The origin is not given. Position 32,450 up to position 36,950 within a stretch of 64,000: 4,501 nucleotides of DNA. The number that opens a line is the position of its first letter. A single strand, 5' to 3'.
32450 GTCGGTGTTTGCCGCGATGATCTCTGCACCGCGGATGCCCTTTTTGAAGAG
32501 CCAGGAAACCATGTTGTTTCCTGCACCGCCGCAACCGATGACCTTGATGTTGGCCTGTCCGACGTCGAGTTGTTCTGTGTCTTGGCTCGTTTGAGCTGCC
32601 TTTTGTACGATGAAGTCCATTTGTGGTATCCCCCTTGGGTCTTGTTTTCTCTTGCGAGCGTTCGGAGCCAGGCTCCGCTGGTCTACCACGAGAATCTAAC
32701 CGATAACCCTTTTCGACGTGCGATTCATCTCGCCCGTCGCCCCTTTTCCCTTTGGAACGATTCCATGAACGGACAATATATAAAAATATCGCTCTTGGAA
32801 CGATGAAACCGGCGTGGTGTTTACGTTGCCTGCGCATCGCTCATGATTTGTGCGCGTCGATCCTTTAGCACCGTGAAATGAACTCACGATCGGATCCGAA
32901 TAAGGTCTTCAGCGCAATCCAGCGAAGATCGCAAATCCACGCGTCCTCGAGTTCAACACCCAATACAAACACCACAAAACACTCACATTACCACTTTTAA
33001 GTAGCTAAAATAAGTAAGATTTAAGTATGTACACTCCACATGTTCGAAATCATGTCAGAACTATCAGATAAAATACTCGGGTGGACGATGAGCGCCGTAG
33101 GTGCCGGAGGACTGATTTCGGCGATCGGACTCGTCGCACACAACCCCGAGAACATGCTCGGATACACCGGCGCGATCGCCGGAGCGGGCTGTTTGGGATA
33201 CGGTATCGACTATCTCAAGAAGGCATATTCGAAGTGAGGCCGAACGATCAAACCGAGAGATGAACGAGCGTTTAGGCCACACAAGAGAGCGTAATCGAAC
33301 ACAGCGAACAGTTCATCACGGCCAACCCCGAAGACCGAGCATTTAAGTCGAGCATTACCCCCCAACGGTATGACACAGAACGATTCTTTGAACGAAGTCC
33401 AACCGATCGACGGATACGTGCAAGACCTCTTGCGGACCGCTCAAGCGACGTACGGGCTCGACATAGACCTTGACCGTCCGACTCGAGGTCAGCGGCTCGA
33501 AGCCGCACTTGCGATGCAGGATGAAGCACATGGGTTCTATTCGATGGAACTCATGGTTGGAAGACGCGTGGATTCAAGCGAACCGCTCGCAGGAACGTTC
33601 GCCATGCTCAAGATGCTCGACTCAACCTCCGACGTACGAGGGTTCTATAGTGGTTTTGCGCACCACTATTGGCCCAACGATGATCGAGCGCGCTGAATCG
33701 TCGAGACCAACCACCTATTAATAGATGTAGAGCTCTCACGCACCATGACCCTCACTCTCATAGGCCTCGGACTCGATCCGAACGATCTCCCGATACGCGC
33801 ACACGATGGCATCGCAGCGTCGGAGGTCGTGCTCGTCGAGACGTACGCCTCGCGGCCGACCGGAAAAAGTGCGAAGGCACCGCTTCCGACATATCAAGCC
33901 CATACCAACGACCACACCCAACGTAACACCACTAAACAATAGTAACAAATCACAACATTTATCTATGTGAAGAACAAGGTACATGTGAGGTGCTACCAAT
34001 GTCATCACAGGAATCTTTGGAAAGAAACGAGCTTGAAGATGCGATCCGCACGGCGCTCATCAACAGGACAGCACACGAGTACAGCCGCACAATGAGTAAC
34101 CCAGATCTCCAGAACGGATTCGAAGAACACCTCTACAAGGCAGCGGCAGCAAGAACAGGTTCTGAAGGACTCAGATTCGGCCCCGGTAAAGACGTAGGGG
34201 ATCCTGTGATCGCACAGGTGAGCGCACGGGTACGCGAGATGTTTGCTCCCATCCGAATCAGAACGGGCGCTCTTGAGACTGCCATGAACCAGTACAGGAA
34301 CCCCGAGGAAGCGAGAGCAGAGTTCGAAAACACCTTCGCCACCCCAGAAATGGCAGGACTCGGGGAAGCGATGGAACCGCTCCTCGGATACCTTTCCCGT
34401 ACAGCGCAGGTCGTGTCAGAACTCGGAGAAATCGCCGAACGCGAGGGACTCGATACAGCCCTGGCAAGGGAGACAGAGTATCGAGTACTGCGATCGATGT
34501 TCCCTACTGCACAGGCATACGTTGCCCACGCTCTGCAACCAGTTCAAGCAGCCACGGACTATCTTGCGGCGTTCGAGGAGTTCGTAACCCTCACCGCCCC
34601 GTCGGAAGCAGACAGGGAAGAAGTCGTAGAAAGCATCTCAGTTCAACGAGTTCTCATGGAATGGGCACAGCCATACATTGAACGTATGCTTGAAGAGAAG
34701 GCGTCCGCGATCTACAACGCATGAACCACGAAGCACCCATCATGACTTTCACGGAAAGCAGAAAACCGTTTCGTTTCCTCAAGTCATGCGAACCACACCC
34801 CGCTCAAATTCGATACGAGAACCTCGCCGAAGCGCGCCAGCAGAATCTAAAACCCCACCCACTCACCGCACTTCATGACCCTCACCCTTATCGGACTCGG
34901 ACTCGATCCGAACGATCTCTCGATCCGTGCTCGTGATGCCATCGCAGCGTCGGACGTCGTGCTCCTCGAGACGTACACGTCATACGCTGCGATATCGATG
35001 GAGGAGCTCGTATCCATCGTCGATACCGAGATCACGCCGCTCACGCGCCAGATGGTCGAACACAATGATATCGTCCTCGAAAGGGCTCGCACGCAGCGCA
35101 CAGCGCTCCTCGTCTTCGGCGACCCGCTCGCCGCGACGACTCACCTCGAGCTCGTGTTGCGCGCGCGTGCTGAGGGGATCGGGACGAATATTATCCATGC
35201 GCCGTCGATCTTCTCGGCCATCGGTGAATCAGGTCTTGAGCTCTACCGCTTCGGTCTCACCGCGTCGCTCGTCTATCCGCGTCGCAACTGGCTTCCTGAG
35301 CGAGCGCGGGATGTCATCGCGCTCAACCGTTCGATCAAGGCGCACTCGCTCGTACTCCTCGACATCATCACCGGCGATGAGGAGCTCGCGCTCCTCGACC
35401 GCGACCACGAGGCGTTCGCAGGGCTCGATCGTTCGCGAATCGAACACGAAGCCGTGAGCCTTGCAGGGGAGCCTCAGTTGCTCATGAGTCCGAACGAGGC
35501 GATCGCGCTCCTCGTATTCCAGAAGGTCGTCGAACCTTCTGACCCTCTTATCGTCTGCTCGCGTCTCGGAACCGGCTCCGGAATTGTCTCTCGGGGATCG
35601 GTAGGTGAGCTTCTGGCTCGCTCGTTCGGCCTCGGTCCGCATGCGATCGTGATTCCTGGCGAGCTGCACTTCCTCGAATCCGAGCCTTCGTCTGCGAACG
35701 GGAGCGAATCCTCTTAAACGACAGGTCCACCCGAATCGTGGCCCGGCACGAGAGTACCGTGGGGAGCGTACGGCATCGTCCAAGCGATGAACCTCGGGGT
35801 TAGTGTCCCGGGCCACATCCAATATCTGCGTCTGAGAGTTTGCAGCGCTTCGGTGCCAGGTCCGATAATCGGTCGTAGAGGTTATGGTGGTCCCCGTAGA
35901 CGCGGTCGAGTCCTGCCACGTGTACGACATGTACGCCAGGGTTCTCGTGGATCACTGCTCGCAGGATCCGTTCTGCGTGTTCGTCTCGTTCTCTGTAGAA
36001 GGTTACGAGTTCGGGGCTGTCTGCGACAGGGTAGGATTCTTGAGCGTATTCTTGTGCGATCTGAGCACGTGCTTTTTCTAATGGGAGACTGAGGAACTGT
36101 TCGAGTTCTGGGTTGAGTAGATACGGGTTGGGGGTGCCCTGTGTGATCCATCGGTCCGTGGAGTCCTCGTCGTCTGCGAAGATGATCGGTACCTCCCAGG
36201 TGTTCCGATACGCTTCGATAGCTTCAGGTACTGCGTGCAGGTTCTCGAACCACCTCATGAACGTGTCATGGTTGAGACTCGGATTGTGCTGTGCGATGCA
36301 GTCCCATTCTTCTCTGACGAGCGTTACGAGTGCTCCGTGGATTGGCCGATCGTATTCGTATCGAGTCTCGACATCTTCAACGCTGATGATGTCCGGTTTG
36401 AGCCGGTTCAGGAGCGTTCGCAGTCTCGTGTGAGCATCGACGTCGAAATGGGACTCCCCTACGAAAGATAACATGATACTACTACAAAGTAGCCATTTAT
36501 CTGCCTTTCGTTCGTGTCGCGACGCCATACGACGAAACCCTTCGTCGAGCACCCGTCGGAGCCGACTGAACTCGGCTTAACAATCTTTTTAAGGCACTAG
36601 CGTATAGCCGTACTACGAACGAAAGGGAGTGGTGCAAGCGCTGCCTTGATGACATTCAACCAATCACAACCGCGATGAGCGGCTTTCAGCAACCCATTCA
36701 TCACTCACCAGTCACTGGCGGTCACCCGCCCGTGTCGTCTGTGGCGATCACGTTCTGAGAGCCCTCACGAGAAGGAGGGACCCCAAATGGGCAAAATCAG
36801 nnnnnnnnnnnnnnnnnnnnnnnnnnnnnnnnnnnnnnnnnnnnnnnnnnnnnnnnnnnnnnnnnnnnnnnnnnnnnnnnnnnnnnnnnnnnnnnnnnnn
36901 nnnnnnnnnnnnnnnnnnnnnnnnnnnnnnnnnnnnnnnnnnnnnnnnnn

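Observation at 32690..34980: Lower-GC islet between ftsZ and dphB, bounded by a ~115-bp direct duplication of the dphB 5' end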

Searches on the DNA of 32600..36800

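Call 30: search_rna_families(source=window, start=32600, end=36800, threshold=evalue, max_evalue=1)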
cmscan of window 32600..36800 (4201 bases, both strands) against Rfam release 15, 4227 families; matches with E-value up to 1: 2.
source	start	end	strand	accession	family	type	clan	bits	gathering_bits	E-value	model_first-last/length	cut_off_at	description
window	33848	33897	-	RF02878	MH_s7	Gene; sRNA;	-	16.7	221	0.17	221-267/312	no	Mesorhizobail RNA 7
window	35738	35889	+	RF01946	KCNQ1OT1_1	Gene; lncRNA;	-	12.9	70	0.21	1-464/464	no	KCNQ1 overlapping transcript 1 conserved region 1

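Call 61: search_rna_families(source=window, start=35690, end=35850, threshold=evalue, max_evalue=10, show_alignments=2)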
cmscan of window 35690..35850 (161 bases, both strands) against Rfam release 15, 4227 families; matches with E-value up to 10: 2.
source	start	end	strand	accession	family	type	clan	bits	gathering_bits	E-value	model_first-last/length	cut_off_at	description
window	35738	35850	+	RF01946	KCNQ1OT1_1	Gene; lncRNA;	-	12.3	70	0.012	1-110/464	3'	KCNQ1 overlapping transcript 1 conserved region 1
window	35842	35850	-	RF03086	chrB-b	Cis-reg;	-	9.4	36.5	9.7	41-49/49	5'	chrB-b RNA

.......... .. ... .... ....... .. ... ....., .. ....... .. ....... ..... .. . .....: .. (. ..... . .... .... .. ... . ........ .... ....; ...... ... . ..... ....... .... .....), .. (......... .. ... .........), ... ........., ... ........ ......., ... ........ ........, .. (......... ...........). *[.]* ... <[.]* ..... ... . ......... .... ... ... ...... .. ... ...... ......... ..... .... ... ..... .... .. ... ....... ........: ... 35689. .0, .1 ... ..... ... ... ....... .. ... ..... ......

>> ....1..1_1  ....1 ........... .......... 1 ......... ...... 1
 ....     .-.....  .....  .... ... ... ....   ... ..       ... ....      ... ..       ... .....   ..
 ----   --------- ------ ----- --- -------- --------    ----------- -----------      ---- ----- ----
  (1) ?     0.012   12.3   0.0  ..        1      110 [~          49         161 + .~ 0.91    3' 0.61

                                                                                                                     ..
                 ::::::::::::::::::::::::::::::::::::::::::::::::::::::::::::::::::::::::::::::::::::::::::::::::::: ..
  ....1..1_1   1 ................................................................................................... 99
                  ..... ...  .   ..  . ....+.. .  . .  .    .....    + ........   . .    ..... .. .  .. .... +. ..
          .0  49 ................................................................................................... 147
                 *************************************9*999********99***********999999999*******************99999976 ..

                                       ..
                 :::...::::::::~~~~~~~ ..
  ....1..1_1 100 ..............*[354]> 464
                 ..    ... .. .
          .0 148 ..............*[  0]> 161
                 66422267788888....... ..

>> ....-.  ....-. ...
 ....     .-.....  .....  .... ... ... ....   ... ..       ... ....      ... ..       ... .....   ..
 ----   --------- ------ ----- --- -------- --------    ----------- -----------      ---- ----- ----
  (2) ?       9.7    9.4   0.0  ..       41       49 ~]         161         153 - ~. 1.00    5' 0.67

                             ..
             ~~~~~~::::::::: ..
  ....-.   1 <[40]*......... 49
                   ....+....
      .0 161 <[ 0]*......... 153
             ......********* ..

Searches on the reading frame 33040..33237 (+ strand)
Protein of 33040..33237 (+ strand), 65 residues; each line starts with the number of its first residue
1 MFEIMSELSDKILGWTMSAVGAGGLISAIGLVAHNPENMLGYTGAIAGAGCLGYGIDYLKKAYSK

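Call 7: search_protein_families(library=pfam, proteins=[window:33040-33237:+], max_evalue=0.01)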
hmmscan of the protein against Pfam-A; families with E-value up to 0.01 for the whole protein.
window:33040-33237:+ (65 aa): 0 families

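Call 8: search_protein_families(library=phrogs, proteins=[window:33040-33237:+], max_evalue=0.1)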
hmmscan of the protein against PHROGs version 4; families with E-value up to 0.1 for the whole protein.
window:33040-33237:+ (65 aa): 0 families

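Call 72: search_protein_families(library=padloc, proteins=[window:33040-33237:+], max_evalue=0.01)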
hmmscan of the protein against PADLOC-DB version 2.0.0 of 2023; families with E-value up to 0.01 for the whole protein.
window:33040-33237:+ (65 aa): 0 families

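Call 73: search_protein_families(library=ncbifam, proteins=[window:33040-33237:+], max_evalue=0.01)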
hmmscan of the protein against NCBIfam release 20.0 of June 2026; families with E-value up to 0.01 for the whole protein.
window:33040-33237:+ (65 aa): 0 families

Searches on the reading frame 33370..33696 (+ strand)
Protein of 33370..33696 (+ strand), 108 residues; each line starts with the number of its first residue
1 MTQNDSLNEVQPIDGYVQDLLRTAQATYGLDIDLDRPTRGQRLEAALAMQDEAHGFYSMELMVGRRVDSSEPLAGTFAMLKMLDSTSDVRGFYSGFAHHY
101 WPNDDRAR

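Call 7: search_protein_families(library=pfam, proteins=[window:33370-33696:+], max_evalue=0.01)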
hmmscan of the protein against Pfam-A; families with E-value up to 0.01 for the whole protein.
window:33370-33696:+ (108 aa): 0 families

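Call 8: search_protein_families(library=phrogs, proteins=[window:33370-33696:+], max_evalue=0.1)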
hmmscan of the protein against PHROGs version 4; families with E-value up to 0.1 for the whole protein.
window:33370-33696:+ (108 aa): 0 families

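Call 34: find_homologous_proteins(query=window:33370-33696:+, max_evalue=0.01)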
Query window:33370-33696:+ (108 aa): 30 proteins with E <= 0.01 among 30 candidates.
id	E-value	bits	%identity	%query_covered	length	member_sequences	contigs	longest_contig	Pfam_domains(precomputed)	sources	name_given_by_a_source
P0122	3.6e-65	235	98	100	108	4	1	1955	-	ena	-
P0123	7.2e-36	141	64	95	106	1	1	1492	-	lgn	-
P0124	3.5e-35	139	62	94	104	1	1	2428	-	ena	-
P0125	5.9e-35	138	62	96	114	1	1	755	-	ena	-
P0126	4.3e-34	135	67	89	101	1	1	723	-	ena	-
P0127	6.5e-34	135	64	93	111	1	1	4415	-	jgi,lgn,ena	-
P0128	6.6e-34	135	62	94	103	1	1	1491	-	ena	-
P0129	2.3e-33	133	63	94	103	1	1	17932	-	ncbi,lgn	-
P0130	3.5e-33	132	62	95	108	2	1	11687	-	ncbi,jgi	-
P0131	7.5e-33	131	65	91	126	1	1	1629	-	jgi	jgi:hypothetical protein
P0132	9.1e-33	131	64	92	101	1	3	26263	-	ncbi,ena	-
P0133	1.4e-32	130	66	88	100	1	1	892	-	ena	-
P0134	1.4e-32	130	58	95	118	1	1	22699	-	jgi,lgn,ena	-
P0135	5.5e-32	128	68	87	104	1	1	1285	-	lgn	-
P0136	6.0e-31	125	67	89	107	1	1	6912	-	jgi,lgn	-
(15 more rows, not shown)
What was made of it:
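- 33370..33696 (+): p108, a member of a conserved family of about 100-125 aa found in DPANN genomes. 30 clusters at 54-98% identity (call 34).
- Checked: It has 30 homologous clusters at 54-98% identity (call 34).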

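Call 36: find_encoding_contigs(protein=P0122, flank=10000, max_places=4)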
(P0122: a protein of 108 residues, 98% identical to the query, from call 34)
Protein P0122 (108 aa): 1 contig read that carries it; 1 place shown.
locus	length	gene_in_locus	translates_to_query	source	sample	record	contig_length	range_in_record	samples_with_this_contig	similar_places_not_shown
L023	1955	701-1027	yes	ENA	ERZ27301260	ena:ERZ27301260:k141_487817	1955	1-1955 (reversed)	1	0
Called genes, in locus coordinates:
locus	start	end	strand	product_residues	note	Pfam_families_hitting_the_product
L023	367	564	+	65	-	-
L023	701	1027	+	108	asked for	-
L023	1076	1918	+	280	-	PF00590:TP_methylase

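Call 37: find_encoding_contigs(protein=P0132, flank=8000, max_places=3)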
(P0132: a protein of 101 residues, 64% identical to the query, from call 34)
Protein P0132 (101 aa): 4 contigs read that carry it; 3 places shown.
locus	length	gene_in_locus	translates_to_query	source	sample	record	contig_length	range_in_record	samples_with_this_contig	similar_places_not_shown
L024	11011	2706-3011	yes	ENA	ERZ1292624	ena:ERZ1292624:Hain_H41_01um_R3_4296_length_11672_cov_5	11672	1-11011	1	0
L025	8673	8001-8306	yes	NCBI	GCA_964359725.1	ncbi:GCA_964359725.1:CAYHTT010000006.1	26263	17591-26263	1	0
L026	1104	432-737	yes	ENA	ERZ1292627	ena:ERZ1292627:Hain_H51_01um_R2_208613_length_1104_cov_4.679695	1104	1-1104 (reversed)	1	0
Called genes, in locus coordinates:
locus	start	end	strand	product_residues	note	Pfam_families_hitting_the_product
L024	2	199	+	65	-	?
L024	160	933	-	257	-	-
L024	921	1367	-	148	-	PF13636:Methyltranf_PUA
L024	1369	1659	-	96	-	-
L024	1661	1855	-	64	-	-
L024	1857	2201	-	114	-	-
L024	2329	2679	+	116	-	-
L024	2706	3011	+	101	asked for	-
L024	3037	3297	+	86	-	-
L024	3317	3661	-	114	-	-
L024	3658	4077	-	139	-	-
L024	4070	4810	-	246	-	-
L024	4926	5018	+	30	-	-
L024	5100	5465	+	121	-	-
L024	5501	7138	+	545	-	PF00749:tRNA-synt_1c, PF03950:tRNA-synt_1c_C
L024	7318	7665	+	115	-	PF01248:Ribosomal_L7Ae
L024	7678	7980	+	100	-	PF01200:Ribosomal_S28e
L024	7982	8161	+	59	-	PF01246:Ribosomal_L24e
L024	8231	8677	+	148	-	PF00011:HSP20, PF17886:ArsA_HSP20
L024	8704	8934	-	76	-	-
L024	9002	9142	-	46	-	-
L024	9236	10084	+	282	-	PF04014:MazE_antitoxin (weak), PF01895:PhoU (faint)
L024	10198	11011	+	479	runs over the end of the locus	PF01636:APH (weak)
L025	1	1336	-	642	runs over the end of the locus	PF01261:AP_endonuc_2 (weak)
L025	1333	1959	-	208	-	-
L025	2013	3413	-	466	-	-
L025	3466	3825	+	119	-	PF01252:Peptidase_A8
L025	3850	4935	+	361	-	-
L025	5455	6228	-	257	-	-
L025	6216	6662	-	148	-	PF13636:Methyltranf_PUA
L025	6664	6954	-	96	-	-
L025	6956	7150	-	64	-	-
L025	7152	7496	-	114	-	-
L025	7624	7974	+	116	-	-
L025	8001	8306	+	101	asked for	-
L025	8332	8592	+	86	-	-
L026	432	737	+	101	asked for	-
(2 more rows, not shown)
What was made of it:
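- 33370..33696 (+): Family members in L024 and L025 sit in chromosomal contexts next to GlnRS and ribosomal protein genes (call 37).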

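Call 72: search_protein_families(library=padloc, proteins=[window:33370-33696:+], max_evalue=0.01)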
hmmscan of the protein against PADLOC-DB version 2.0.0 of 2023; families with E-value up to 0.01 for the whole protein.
window:33370-33696:+ (108 aa): 0 families

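Call 73: search_protein_families(library=ncbifam, proteins=[window:33370-33696:+], max_evalue=0.01)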
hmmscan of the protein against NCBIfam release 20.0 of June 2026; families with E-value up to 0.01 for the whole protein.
window:33370-33696:+ (108 aa): 0 families

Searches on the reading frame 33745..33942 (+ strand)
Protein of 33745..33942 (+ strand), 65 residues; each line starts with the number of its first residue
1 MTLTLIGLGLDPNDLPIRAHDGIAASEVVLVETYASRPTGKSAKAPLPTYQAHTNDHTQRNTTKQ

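Call 7: search_protein_families(library=pfam, proteins=[window:33745-33942:+], max_evalue=0.01)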
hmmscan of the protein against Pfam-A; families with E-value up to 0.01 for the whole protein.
window:33745-33942:+ (65 aa): 1 family
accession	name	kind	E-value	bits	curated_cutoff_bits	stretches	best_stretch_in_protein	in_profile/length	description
PF00590.25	TP_methylase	-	0.0029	18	27.8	1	2-59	1-56/212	Tetrapyrrole (Corrin/Porphyrin) Methylases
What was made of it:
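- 33745..33942 (+): Chimeric 65-aa ORF: 36 dphB-like codons plus a 29-codon C/A-rich tail, now placed behind the native dphB promoter. Only a weak TP_methylase match (E 0.0029, below the cut-off) (call 7).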

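Call 8: search_protein_families(library=phrogs, proteins=[window:33745-33942:+], max_evalue=0.1)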
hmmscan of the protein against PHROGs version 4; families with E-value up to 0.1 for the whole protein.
window:33745-33942:+ (65 aa): 0 families

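Call 72: search_protein_families(library=padloc, proteins=[window:33745-33942:+], max_evalue=0.01)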
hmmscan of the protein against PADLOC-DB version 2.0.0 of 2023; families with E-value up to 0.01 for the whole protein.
window:33745-33942:+ (65 aa): 0 families

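Call 73: search_protein_families(library=ncbifam, proteins=[window:33745-33942:+], max_evalue=0.01)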
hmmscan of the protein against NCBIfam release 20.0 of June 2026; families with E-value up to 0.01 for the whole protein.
window:33745-33942:+ (65 aa): 0 families
